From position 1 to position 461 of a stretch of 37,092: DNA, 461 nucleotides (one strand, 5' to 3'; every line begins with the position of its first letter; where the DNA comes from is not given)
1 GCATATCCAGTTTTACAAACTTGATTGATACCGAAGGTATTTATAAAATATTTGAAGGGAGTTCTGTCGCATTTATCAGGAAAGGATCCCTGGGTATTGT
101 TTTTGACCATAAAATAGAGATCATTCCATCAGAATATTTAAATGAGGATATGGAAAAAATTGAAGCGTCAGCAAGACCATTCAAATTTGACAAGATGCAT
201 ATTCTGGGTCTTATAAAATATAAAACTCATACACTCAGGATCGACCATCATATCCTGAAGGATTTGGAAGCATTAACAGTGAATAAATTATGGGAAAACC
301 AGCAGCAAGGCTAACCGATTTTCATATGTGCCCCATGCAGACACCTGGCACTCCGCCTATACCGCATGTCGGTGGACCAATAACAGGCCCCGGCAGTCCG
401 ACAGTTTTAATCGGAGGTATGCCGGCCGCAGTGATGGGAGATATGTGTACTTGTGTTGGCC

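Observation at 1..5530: Orphan PAAR / EndoU-toxin / DUF4123 island with no visible secretion-system core genes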

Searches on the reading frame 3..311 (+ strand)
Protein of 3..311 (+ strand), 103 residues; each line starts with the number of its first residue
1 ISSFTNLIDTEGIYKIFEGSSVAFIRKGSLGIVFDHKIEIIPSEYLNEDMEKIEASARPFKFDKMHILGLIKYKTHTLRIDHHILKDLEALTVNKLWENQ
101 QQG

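Call 4: search_protein_families(library=pfam, max_evalue=0.1, proteins=[window:3-311:+])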
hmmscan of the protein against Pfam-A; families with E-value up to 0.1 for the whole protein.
window:3-311:+ (103 aa): 0 families

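Call 10: find_homologous_proteins(query=window:3-311:+, max_evalue=0.001)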
Query window:3-311:+: 1 candidates shared short words with the query, none scored E <= 0.001.

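Call 32: search_protein_families(library=ncbifam, max_evalue=0.1, proteins=[window:3-311:+])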
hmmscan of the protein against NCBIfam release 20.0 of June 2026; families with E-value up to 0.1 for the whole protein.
window:3-311:+ (103 aa): 0 families
